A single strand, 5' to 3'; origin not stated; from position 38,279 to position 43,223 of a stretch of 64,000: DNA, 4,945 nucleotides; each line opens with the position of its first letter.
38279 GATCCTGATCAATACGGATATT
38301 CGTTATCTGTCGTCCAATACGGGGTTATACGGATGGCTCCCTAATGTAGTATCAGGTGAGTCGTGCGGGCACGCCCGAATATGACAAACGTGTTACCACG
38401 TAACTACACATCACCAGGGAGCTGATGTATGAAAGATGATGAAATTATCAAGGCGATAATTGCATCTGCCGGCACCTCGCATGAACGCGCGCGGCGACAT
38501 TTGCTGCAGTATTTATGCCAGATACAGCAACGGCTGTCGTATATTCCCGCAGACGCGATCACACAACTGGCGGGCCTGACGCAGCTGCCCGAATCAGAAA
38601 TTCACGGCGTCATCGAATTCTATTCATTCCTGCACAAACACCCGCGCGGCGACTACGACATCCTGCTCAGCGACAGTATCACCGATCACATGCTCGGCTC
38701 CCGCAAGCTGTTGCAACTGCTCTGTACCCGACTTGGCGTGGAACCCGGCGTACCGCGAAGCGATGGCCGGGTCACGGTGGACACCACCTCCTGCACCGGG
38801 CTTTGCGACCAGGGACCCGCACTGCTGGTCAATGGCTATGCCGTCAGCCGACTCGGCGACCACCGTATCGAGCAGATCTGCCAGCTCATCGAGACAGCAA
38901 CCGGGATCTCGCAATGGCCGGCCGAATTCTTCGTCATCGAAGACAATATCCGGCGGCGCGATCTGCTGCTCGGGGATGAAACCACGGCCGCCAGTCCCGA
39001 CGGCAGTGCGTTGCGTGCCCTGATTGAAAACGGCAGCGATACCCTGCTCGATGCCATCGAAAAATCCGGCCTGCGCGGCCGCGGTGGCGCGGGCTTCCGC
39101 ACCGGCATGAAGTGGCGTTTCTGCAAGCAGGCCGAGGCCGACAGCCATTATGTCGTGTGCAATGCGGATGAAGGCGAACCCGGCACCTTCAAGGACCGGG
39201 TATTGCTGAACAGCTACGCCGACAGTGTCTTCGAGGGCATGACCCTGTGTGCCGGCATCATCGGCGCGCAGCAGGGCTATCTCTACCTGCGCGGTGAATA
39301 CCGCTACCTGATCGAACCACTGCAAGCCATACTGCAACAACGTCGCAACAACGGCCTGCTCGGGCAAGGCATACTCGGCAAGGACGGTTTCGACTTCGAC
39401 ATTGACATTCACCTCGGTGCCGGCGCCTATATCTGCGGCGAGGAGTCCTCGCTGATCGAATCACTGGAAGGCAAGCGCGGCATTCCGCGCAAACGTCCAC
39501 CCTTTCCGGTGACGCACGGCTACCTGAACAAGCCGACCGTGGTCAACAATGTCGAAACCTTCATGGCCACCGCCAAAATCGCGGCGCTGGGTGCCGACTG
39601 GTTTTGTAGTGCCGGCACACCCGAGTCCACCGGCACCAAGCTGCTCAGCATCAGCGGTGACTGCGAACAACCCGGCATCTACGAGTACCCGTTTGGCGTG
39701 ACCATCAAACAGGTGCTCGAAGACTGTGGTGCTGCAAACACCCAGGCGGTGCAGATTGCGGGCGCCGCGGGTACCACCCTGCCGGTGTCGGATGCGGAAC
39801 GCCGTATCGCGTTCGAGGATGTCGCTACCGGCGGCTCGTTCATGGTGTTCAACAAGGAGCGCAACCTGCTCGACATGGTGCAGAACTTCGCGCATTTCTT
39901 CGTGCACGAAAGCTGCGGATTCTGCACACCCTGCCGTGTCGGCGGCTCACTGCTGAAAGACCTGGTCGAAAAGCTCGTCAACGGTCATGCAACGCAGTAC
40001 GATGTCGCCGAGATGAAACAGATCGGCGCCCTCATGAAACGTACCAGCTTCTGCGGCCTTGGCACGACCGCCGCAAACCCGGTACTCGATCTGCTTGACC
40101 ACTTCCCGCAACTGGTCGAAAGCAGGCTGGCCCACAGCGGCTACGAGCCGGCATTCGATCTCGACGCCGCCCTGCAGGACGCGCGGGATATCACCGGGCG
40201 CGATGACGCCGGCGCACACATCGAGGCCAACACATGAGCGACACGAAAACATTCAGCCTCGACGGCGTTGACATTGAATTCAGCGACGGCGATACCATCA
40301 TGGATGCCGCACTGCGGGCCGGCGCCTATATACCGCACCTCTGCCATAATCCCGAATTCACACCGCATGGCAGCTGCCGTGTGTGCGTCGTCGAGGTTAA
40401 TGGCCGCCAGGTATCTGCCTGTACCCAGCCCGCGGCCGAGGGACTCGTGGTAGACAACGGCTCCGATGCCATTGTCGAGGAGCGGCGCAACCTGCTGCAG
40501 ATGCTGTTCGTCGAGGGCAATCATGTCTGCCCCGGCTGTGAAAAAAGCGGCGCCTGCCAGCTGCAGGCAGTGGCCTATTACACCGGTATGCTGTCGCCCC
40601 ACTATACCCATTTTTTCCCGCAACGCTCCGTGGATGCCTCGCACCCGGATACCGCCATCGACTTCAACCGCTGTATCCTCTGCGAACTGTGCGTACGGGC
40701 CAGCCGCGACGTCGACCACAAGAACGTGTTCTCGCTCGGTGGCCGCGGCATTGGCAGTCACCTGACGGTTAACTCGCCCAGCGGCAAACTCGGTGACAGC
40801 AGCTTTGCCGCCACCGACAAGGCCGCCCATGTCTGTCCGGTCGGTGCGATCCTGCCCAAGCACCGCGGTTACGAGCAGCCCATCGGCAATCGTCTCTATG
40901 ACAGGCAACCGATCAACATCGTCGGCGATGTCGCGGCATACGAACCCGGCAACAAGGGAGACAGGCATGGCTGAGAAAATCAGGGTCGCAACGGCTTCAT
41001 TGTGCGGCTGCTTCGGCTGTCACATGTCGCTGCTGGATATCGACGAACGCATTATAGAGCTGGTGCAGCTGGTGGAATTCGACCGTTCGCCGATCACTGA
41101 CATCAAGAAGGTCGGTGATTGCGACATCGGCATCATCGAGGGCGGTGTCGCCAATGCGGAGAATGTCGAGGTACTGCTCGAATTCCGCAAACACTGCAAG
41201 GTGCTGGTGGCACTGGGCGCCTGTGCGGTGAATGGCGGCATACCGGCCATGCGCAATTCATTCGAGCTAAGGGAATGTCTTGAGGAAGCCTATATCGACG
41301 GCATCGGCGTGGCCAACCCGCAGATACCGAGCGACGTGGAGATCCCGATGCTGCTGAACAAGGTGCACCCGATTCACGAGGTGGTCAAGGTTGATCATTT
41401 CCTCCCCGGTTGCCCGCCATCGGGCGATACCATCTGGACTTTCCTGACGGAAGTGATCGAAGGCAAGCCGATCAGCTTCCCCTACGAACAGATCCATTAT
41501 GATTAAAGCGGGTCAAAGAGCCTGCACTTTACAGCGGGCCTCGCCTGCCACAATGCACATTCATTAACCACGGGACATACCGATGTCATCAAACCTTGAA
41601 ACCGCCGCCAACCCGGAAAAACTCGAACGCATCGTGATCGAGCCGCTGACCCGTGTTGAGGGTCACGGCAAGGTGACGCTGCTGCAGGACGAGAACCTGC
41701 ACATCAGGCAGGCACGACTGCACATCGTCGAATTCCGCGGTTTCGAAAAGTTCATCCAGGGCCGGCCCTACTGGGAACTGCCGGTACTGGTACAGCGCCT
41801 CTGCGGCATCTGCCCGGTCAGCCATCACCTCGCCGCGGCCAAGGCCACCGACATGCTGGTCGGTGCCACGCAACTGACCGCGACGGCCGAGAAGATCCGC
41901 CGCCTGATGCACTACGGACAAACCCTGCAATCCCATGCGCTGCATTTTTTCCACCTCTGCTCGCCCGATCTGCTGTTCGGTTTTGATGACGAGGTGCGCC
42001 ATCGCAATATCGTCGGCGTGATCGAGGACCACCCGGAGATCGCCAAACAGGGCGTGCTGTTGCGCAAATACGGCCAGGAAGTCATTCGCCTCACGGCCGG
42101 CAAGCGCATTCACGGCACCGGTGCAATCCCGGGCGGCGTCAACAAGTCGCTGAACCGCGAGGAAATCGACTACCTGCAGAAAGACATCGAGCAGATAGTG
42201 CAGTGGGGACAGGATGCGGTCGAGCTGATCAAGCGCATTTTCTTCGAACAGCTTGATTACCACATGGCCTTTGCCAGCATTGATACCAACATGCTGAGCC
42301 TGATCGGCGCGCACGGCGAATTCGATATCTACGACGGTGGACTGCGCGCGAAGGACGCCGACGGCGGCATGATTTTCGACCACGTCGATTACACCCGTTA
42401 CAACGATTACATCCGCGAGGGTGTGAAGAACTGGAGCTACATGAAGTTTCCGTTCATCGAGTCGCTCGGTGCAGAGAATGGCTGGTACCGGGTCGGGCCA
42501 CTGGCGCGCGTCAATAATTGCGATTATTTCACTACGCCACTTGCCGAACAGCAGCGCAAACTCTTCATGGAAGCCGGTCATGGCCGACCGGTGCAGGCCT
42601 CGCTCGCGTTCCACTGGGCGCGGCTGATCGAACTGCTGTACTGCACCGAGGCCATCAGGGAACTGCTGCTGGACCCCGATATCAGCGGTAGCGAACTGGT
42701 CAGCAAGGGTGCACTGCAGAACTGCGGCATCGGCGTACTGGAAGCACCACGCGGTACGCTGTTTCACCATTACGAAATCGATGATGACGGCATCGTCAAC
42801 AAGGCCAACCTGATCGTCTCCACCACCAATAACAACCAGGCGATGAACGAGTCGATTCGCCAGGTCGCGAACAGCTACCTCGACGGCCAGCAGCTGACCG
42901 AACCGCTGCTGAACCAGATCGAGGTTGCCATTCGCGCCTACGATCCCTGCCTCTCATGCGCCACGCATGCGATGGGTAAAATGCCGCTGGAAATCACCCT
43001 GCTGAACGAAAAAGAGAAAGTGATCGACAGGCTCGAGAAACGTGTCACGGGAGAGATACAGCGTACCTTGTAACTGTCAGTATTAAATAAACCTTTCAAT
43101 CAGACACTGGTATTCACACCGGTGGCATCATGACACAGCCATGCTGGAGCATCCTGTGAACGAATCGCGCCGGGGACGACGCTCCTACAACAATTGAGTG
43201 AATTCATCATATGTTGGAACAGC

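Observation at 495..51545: Abundant REP-like palindromic element family (~20 copies per 64 kb), single, paired-inverted and tandem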

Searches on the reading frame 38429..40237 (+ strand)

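Call 92: search_protein_families(library=pfam, proteins=[window:38429-40237:+], max_evalue=0.00001)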
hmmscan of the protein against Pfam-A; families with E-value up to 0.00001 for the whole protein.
window:38429-40237:+ (602 aa): 3 families
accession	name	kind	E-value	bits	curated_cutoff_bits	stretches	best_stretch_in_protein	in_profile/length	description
PF01512.22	Complex1_51K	-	3e-44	151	31.2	1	210-380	1-147/150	Nuo51 FMN-binding domain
PF01257.25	2Fe-2S_thioredx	-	2.7e-30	105.6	24.8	1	16-152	6-142/145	Thioredoxin-like [2Fe-2S] ferredoxin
PF10589.14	NADH_4Fe-4S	-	1.1e-27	96.2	23.5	1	482-565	1-84/85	NADH-ubiquinone oxidoreductase-F iron-sulfur binding region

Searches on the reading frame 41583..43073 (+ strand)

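Call 44: search_protein_families(library=pfam, proteins=[window:41583-43073:+], max_evalue=0.001)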
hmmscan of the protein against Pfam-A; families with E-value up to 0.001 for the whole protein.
window:41583-43073:+ (496 aa): 1 family
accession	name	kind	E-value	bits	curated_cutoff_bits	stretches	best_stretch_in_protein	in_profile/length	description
PF00374.24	NiFeSe_Hases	-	9.8e-31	107.7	25.8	2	52-129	1-77/508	Nickel-dependent hydrogenase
